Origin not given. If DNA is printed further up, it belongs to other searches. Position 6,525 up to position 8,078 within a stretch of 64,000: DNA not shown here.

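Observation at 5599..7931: Low-GC pair: a sigma-70 region-4 + HARE-HTH fusion protein and an uncharacterised 418 aa membrane-anchored protein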

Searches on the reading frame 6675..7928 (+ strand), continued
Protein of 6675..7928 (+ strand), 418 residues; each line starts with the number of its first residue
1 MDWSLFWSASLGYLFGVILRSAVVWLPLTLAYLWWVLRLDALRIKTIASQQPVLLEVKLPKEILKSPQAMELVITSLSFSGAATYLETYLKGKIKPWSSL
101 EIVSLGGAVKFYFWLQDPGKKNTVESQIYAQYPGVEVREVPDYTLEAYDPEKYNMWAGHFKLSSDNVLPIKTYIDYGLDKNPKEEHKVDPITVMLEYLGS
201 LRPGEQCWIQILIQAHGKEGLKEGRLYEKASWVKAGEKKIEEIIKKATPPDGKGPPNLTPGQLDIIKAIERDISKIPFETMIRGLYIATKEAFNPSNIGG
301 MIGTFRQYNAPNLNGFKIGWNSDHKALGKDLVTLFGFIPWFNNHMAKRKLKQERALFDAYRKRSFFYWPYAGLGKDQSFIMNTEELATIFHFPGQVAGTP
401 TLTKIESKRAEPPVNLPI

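Call 58: get_annotated_region(hit=H1, flank=6000)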
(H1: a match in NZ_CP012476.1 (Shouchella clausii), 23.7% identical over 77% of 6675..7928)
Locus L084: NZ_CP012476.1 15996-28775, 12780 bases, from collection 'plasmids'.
description: Shouchella clausii strain ENTPro plasmid unnamed, complete sequence
organism: Shouchella clausii (NCBI taxid 79880)
taxonomy: Bacteria; Bacillota; Bacilli; Bacillales; Bacillaceae; Shouchella; Shouchella clausii
host: -; source: -; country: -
typing (MOB-suite, as given by PLSDB): non-mobilizable; replicon rep_cluster_258
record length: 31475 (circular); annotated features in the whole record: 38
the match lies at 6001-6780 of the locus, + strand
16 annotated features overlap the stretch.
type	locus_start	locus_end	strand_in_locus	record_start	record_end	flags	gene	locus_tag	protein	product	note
CDS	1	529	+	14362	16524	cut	-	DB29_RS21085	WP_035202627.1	type IA DNA topoisomerase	GO:0006265 - DNA topological change [Evidence IEA]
CDS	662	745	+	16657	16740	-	-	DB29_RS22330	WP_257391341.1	putative holin-like toxin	-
CDS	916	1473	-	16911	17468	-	-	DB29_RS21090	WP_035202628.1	helix-turn-helix domain-containing protein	-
CDS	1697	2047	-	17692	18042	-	-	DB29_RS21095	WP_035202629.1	hypothetical protein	-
CDS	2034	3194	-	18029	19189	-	-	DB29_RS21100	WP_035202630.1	ParM/StbA family protein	GO:0030541 - plasmid partitioning [Evidence IEA]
CDS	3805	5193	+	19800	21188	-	-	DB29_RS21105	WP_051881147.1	primase C-terminal domain-containing protein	-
CDS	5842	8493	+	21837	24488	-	-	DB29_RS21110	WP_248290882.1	DUF87 domain-containing protein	-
CDS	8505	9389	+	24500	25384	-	-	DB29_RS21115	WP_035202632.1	replication-relaxation family protein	-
CDS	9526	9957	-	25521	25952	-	-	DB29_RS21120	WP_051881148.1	helix-turn-helix transcriptional regulator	-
CDS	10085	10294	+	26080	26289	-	-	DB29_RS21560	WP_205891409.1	helix-turn-helix transcriptional regulator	-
CDS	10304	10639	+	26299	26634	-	-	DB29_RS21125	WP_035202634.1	hypothetical protein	-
CDS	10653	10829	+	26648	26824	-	-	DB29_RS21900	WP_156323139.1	hypothetical protein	-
CDS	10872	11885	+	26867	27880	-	-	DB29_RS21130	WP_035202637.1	conjugal transfer protein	-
CDS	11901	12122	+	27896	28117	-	-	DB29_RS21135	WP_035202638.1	hypothetical protein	-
CDS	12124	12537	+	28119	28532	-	-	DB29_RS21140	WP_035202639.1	conjugal transfer protein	-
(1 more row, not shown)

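Call 62: search_protein_families(library=pfam, proteins=[L084:5842-8490:+], max_evalue=0.01)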
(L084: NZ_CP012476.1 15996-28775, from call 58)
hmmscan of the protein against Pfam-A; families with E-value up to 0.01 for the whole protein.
L084:5842-8490:+ (883 aa): 2 families
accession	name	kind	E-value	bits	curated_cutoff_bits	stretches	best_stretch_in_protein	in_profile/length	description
PF01935.23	DUF87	-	3.5e-08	34.2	23.2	1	326-580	3-217/220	Helicase HerA, central domain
PF10412.15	TrwB_AAD_bind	-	0.0059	16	20.5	0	569-671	214-314/387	Type IV secretion-system coupling protein DNA-binding domain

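Call 71: list_cluster_members(proteins=[P0128, P0129, P0167, P0176, P0181, P0192, P0121, P0125, P0028, P0073])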
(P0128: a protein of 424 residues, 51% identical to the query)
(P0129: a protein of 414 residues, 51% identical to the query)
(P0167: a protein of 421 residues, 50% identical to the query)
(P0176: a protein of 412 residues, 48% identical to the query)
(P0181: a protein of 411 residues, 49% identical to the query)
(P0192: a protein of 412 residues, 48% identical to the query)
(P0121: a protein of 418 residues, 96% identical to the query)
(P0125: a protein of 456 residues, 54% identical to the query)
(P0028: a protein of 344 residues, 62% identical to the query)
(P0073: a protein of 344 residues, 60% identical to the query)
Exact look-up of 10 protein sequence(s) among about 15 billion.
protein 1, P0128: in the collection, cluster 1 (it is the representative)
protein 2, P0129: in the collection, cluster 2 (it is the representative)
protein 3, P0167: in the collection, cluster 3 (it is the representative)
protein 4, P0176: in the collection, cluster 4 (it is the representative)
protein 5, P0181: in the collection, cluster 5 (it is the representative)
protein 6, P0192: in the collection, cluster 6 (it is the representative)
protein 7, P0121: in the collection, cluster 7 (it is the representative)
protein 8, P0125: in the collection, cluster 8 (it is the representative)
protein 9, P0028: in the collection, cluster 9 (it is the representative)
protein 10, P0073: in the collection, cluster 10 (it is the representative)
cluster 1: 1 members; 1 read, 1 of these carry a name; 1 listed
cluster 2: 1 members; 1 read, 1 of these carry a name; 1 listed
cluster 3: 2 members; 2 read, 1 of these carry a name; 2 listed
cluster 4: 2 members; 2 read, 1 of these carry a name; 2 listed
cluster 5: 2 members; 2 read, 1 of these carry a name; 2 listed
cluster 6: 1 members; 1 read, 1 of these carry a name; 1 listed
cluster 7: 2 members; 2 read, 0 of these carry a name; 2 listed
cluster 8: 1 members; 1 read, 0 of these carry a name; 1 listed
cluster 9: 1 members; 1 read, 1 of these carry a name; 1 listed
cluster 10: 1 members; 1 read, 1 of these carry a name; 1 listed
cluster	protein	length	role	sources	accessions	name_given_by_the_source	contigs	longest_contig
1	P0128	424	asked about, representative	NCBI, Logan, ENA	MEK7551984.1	MAG: hypothetical protein AAB534_01060 [Patescibacteria group bacterium]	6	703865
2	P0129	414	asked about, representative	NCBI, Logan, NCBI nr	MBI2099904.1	MAG: hypothetical protein HYT48_01020 [Candidatus Vogelbacteria bacterium] | hypothetical protein [Candidatus Vogelbacteria bacterium]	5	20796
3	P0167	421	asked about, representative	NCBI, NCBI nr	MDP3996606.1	MAG: hypothetical protein Q8P86_02865 [bacterium] | hypothetical protein [bacterium]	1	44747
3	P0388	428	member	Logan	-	-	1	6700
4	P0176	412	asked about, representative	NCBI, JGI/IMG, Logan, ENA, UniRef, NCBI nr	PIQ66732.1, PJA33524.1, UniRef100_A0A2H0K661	MAG: hypothetical protein CO184_01780 [Candidatus Zambryskibacteria bacterium ... | DUF8128 domain-containing protein n=2 Tax=Candidatus Zambryskiibacteriota TaxID=1817925 ... | MAG: hypothetical protein COV95_02545 [Candidatus Zambryskibacteria bacterium ...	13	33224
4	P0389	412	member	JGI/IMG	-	-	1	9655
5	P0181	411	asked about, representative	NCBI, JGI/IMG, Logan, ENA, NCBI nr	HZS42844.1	MAG TPA: hypothetical protein VFA52_01360 [Candidatus Paceibacterota bacterium] | hypothetical protein [Candidatus Paceibacterota bacterium]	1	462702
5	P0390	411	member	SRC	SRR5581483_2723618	-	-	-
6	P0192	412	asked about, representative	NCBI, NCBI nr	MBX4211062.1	hypothetical protein KW783_03780 [Candidatus Parcubacteria bacterium] | hypothetical protein [Candidatus Parcubacteria bacterium]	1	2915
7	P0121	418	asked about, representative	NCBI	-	-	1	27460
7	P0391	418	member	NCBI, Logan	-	-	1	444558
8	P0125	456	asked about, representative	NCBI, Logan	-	-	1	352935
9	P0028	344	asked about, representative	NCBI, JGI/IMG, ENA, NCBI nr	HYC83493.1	MAG TPA: sigma factor-like helix-turn-helix DNA-binding protein [Candidatus ... | sigma factor-like helix-turn-helix DNA-binding protein [Candidatus Paceibacterota ...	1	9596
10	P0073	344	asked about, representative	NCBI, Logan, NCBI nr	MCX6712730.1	MAG: hypothetical protein NTY66_00800 [Candidatus Vogelbacteria bacterium] | hypothetical protein [Candidatus Vogelbacteria bacterium]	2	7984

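Call 85: search_protein_families(library=pfam, proteins=[L022:1151-1777:-, L022:1901-2980:+, L034:14163-14978:-, L034:15065-15676:+, L050:10415-11500:+, L067:10500-11585:+, L024:2792-3745:+, L005:5806-6744:+], max_evalue=0.001)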
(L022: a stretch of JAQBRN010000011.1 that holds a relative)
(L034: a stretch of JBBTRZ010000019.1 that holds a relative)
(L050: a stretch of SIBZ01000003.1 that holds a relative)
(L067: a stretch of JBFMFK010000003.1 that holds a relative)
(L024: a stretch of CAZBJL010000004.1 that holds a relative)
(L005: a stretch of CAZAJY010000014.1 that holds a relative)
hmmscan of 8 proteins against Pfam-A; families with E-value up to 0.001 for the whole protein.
L022:1151-1777:- (208 aa): 1 family
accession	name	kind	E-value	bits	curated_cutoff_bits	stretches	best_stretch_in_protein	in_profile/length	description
PF18979.5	DUF5715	-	7.7e-17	61.9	26.8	1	33-189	6-171/171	Family of unknown function (DUF5715)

L022:1901-2980:+ (360 aa): 0 families

L034:14163-14978:- (271 aa): 1 family
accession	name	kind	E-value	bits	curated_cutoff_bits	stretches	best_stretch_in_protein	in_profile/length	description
PF01391.23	Collagen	-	4.6e-09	36.3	27.2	1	74-130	3-59/60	Collagen triple helix repeat (20 copies)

L034:15065-15676:+ (204 aa): 0 families

L050:10415-11500:+ (362 aa): 5 families
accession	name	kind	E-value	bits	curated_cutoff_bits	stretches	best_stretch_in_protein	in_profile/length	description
PF03054.22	tRNA_Me_trans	-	5.3e-77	258.5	20.6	1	6-201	1-202/202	tRNA methyl transferase HUP domain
PF20258.4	tRNA_Me_trans_C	-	2.8e-14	53.7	20.6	1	290-361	2-77/77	Aminomethyltransferase beta-barrel domain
PF20259.3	tRNA_Me_trans_M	-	7e-14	51.6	27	1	205-278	1-66/66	tRNA methyl transferase PRC-barrel domain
PF02540.23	NAD_synthase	-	1.3e-07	31.4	21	1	5-77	18-86/242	NAD synthase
PF24167.1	DUF7411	-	0.00032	20.8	28.7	1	7-86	2-72/194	Family of unknown function (DUF7411)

L067:10500-11585:+ (362 aa): 10 families
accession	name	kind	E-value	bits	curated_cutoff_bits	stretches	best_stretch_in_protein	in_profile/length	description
PF03054.22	tRNA_Me_trans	-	2.8e-64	217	20.6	1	8-194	2-201/202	tRNA methyl transferase HUP domain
PF20258.4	tRNA_Me_trans_C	-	6e-18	65.4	20.6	1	272-361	2-77/77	Aminomethyltransferase beta-barrel domain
PF20259.3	tRNA_Me_trans_M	-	4.4e-17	61.8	27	1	199-261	2-65/66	tRNA methyl transferase PRC-barrel domain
PF06508.19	QueC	-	5e-09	36.4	22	1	9-70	2-64/210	Queuosine biosynthesis protein QueC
PF00764.25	Arginosuc_synth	-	1.2e-07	32.4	27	1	8-77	1-70/162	Arginosuccinate synthase N-terminal HUP domain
PF24167.1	DUF7411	-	4.9e-07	30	28.7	1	8-81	2-71/194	Family of unknown function (DUF7411)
PF02540.23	NAD_synthase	-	1.7e-06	27.8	21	1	8-72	20-85/242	NAD synthase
PF02568.20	ThiI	-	6e-05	23.2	20.5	0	8-64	5-61/197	Thiamine biosynthesis protein (ThiI)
PF01171.26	ATP_bind_3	-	0.00015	22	27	0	8-183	1-164/182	PP-loop family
PF00733.27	Asn_synthase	-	0.001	19.3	21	0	9-69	20-80/354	Asparagine synthase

L024:2792-3745:+ (318 aa): 1 family
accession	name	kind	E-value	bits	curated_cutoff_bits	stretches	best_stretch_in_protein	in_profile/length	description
PF18920.5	DUF5671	-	7.6e-24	84.5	28.4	1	10-144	1-131/132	Domain of unknown function (DUF5671)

L005:5806-6744:+ (313 aa): 0 families

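Call 89: fold_search(model_id=the predicted structure, library=pdb)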
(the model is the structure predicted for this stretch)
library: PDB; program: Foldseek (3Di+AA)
matches with E <= 10: 608; with E <= 0.001: 1
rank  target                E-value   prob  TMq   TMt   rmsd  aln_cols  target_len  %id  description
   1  7o42_A                4.4e-04  0.98  0.30  0.15  18.1       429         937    9  TrwK/VirB4unbound trimer of dimers complex (with Hcp1) from the R388 type IV secretion system determined by cryo-EM. (released 2022-06-22)
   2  7o43_A                2.3e-03  0.97  0.35  0.21   9.4       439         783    7  TrwK/VirB4unbound dimer complex from R388 type IV secretion system determined by cryo-EM. (released 2022-06-22)
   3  7o43_B                3.6e-03  0.94  0.33  0.20  10.7       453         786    9  TrwK/VirB4unbound dimer complex from R388 type IV secretion system determined by cryo-EM. (released 2022-06-22)
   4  3dtz_B                4.3e-03  0.25  0.13  0.19  20.7       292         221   10  Crystal structure of Putative Chlorite dismutase TA0507 (released 2008-08-05)
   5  2y08_B                5.1e-03  0.80  0.23  0.20  10.3       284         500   13  Structure of the substrate-free FAD-dependent tirandamycin oxidase TamL (released 2011-06-29)
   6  3dtz_D                6.4e-03  0.23  0.13  0.19  20.8       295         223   10  Crystal structure of Putative Chlorite dismutase TA0507 (released 2008-08-05)
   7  6yji_A                7.2e-03  0.82  0.24  0.21  10.9       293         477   10  Structure of FgCelDH7C (released 2021-03-03)
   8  6yji_B                8.5e-03  0.80  0.23  0.21  10.8       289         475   12  Structure of FgCelDH7C (released 2021-03-03)
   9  2y3r_D                1.0e-02  0.69  0.23  0.20  10.0       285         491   13  Structure of the tirandamycin-bound FAD-dependent tirandamycin oxidase TamL in P21 space group (released 2011-06-29)
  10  5f9p_B                1.1e-02  0.18  0.13  0.20  19.1       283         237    8  Crystal structure study of anthrone oxidase-like protein (released 2016-12-14)
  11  2y08_A                1.3e-02  0.72  0.24  0.21   9.5       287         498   12  Structure of the substrate-free FAD-dependent tirandamycin oxidase TamL (released 2011-06-29)
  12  1vdh_A                1.3e-02  0.20  0.14  0.20  20.9       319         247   11  Structure-based functional identification of a novel heme-binding protein from thermus thermophilus HB8 (released 2004-09-22)
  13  2bvf_A                1.4e-02  0.85  0.27  0.26  12.3       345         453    6  Crystal structure of 6-hydoxy-D-nicotine oxidase from Arthrobacter nicotinovorans. Crystal Form 3 (P1) (released 2005-08-17)
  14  5k8e_A                1.4e-02  0.80  0.29  0.26  13.4       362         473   12  Xylooligosaccharide oxidase from Myceliophthora thermophila C1 (released 2016-09-21)
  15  3dtz_C                1.5e-02  0.16  0.12  0.19  20.6       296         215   10  Crystal structure of Putative Chlorite dismutase TA0507 (released 2008-08-05)
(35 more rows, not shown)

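Call 90: search_dna_similar(query=window:6675-7928:+, collection=phages, mode=protein, max_evalue=0.01, max_rows=12)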
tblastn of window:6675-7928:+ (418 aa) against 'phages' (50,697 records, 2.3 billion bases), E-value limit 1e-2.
No match.

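Call 93: find_related_loci(query=A1, collection=viral_contigs, flank=6000)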
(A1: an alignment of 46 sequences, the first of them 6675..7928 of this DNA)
Query A1 (418 aa) in viral_contigs; peptide patterns used: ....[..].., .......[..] (x = any residue, [..] = any of these).
58 stretches matched a pattern, but none encodes a relative of the query by tblastn (E <= 1e-3).
